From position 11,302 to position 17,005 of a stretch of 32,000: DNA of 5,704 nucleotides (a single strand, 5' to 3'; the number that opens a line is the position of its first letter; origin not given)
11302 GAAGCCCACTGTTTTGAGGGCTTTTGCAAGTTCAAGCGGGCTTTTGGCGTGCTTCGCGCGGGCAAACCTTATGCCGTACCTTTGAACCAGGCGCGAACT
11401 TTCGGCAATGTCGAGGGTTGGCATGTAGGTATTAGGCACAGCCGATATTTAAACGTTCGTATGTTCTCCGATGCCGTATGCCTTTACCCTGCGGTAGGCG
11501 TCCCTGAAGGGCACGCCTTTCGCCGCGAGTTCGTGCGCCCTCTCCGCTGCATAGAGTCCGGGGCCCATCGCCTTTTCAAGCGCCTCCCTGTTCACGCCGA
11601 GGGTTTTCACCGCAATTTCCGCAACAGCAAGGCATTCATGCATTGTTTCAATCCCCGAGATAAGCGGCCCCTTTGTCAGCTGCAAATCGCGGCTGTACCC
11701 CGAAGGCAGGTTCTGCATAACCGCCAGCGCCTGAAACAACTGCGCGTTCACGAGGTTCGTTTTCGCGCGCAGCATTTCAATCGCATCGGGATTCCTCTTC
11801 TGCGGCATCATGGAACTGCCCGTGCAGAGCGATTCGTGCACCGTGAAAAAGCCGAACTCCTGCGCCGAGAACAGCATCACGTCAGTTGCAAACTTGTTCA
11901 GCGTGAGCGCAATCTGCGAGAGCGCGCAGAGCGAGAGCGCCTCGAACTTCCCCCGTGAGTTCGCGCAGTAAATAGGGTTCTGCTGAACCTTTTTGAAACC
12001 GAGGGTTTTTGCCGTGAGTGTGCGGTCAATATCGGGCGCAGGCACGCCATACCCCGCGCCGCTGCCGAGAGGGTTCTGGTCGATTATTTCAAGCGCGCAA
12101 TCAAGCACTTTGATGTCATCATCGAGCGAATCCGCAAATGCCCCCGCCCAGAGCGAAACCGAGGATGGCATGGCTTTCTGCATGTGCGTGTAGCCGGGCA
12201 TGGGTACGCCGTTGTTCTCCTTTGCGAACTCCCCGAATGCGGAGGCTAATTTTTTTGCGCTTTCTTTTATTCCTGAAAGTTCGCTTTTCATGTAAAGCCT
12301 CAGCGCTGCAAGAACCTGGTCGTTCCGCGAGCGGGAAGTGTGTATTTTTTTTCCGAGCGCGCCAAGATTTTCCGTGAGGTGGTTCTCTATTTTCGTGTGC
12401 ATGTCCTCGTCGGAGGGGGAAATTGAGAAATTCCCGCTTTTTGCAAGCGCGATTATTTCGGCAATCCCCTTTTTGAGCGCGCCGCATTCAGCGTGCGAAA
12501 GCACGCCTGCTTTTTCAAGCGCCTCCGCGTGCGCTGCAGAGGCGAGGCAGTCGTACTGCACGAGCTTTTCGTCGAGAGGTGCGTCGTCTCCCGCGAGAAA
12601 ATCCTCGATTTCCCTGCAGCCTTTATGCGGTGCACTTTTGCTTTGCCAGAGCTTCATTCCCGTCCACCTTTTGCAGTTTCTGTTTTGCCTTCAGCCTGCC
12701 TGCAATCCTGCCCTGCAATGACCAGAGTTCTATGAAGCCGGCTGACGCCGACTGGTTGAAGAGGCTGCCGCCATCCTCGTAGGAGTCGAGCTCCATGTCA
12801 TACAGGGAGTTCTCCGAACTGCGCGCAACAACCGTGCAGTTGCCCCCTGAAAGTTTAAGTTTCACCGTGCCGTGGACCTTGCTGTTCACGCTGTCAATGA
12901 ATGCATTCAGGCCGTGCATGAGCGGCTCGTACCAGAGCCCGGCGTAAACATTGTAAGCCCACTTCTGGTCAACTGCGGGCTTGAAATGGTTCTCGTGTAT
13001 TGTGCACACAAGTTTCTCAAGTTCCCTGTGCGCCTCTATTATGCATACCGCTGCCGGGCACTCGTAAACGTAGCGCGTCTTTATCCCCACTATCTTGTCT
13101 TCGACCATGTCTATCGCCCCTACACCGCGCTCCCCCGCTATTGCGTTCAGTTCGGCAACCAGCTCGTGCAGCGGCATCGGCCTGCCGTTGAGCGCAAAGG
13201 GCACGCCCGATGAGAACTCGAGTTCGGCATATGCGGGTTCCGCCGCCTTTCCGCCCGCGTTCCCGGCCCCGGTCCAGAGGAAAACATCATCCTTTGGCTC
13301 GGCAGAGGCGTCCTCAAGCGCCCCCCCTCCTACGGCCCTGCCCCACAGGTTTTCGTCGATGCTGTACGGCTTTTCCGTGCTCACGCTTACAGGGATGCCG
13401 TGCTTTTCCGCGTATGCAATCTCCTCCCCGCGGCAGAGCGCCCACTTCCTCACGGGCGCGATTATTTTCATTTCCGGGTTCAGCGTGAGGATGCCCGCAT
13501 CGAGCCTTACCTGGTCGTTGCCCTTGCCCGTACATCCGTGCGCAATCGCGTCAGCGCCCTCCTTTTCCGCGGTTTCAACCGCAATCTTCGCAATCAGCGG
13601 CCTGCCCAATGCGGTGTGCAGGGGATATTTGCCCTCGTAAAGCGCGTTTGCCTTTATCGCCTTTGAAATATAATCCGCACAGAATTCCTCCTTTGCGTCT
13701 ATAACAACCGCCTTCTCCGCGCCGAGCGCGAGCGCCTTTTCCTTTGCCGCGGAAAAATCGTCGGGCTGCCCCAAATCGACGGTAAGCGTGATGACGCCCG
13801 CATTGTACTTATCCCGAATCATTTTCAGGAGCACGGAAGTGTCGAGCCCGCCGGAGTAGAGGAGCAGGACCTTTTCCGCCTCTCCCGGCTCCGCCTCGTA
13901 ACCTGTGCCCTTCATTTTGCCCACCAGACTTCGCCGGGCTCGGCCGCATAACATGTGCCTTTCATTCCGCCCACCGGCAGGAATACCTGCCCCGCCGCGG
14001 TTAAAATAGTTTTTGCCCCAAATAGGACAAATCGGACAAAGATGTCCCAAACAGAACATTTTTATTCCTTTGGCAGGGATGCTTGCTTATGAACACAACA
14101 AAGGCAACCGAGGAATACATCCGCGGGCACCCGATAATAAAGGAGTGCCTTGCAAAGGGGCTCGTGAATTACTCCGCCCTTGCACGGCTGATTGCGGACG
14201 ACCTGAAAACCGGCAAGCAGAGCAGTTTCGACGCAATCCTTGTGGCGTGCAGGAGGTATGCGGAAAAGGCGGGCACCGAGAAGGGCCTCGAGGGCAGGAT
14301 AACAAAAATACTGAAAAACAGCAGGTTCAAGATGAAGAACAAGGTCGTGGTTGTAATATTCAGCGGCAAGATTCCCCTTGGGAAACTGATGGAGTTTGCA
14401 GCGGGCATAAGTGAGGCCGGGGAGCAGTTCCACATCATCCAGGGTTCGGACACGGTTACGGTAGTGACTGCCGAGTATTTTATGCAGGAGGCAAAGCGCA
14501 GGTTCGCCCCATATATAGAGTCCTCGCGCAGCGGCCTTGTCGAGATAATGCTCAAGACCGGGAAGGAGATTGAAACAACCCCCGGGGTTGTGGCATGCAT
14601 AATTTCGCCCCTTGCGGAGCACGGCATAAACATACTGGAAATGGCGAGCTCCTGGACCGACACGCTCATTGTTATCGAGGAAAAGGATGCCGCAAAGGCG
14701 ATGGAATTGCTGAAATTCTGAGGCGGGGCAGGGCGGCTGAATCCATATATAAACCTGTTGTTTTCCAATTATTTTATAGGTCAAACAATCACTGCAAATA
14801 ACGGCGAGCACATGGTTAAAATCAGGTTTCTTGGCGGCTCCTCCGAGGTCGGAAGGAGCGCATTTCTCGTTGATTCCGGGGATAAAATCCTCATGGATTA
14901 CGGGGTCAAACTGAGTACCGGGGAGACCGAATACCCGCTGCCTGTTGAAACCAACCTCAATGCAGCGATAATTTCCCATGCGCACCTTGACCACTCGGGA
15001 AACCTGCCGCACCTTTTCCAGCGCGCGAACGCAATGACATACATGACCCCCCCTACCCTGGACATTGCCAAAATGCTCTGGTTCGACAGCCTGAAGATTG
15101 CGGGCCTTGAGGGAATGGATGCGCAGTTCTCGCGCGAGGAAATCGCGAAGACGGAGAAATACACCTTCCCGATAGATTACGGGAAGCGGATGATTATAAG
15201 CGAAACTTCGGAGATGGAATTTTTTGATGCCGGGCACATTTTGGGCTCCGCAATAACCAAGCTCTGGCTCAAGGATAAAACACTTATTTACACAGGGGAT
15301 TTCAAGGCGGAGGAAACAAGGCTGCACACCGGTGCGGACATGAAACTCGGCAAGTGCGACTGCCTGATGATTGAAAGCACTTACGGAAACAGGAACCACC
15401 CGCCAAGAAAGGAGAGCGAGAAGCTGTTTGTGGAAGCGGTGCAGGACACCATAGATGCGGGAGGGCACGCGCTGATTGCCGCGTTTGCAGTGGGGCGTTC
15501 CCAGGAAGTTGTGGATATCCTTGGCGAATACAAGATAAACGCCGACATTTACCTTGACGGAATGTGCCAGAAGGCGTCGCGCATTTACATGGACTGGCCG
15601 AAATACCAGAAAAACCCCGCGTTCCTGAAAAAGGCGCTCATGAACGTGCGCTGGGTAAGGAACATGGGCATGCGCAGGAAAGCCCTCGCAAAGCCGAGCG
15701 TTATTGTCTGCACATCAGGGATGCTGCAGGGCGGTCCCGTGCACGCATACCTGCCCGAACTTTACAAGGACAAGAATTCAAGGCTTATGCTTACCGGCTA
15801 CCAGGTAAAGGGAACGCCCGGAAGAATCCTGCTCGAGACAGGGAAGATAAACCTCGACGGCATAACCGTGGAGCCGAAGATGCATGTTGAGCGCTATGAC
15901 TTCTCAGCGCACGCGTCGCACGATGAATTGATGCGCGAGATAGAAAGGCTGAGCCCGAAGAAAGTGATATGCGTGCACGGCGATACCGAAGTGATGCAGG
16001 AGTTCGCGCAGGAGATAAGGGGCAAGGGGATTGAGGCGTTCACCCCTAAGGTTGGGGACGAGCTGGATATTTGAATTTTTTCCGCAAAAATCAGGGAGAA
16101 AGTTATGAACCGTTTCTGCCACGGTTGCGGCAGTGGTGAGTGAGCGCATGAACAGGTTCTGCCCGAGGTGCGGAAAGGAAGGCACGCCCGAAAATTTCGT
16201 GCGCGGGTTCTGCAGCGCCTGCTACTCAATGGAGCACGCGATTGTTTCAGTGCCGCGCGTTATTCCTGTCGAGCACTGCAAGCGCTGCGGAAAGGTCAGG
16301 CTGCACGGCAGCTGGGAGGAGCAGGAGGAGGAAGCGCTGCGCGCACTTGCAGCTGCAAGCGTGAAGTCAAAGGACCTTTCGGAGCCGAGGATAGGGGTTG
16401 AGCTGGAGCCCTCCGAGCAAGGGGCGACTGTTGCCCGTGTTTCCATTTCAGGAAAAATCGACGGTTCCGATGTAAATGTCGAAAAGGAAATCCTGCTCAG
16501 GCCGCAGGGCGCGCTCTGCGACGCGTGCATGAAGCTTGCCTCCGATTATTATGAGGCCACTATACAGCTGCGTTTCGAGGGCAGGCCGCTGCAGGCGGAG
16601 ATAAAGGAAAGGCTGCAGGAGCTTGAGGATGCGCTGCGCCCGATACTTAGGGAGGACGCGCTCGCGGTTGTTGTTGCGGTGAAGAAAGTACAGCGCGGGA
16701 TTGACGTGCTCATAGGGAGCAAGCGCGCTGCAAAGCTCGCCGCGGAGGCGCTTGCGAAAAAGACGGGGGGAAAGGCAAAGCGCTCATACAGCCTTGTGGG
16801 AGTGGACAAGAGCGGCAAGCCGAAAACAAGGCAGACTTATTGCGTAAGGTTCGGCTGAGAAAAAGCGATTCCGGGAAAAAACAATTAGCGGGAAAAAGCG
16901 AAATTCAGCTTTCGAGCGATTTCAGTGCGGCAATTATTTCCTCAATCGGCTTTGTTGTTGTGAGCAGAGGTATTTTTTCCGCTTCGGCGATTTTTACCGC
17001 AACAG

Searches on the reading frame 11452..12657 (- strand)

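Call 19: search_protein_families(library=pfam, proteins=[window:11452-12657:-], max_evalue=0.01)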
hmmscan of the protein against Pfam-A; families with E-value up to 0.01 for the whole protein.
window:11452-12657:- (402 aa): 2 families
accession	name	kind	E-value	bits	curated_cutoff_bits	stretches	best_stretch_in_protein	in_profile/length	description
PF00206.25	Lyase_1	-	9.5e-51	173.5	27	1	26-300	18-307/312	Lyase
PF14698.11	ASL_C2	-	0.0075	17.1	27.3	0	370-391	4-25/69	Argininosuccinate lyase C-terminal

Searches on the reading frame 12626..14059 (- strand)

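Call 19: search_protein_families(library=pfam, proteins=[window:12626-14059:-], max_evalue=0.01)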
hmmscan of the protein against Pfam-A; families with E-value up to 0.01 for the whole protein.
window:12626-14059:- (478 aa): 5 families
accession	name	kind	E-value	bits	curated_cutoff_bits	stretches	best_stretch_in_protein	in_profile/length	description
PF20979.2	Arginosuc_syn_C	-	4.1e-72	242.8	27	1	232-452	1-218/219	Arginosuccinate synthase C-terminal domain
PF00764.25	Arginosuc_synth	-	5.9e-66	221.9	27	1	63-223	1-162/162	Arginosuccinate synthase N-terminal HUP domain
PF24167.1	DUF7411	-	0.00077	19.5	28.7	1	63-175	2-102/194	Family of unknown function (DUF7411)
PF00733.27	Asn_synthase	-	0.001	19.2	21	1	64-136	20-93/354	Asparagine synthase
PF06508.19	QueC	-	0.0052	16.7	22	1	63-176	1-120/210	Queuosine biosynthesis protein QueC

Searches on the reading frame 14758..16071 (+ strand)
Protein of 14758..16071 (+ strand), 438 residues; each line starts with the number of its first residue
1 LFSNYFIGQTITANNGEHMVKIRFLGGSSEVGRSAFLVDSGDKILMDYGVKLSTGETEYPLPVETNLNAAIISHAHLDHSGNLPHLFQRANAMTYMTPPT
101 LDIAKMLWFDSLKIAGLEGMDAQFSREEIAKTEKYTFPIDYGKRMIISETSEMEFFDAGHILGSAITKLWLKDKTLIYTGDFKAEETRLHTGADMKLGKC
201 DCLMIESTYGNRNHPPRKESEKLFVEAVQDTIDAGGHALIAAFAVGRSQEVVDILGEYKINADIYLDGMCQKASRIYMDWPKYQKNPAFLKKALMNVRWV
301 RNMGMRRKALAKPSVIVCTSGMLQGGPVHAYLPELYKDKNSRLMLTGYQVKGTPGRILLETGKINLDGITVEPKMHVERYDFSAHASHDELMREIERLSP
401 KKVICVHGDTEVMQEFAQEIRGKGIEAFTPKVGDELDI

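Call 19: search_protein_families(library=pfam, proteins=[window:14758-16071:+], max_evalue=0.01)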
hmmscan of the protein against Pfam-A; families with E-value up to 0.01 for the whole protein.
window:14758-16071:+ (438 aa): 5 families
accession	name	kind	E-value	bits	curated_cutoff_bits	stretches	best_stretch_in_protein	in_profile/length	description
PF07521.17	RMMBL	-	1.9e-16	60.3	21.6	1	374-430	5-63/63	Zn-dependent metallo-hydrolase RNA specificity domain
PF10996.14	Beta-Casp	-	2.5e-16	60.7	27.7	1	253-357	6-119/120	Beta-Casp domain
PF12706.13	Lactamase_B_2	-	3.7e-08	33.6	27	1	60-212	21-169/200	Beta-lactamase superfamily domain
PF00753.33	Lactamase_B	-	1.9e-07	31.6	22.7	1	66-191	43-159/196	Metallo-beta-lactamase superfamily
PF16661.11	Lactamase_B_6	-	1.8e-06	27.9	27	1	42-189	7-169/193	Metallo-beta-lactamase superfamily domain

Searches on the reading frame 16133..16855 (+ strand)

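Call 19: search_protein_families(library=pfam, proteins=[window:16133-16855:+], max_evalue=0.01)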
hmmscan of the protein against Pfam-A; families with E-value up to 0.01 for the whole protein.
window:16133-16855:+ (241 aa): 1 family
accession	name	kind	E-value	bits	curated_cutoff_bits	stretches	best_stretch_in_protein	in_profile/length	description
PF04981.18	NMD3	-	1.2e-42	146.6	24.9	1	10-239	1-242/243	NMD3 family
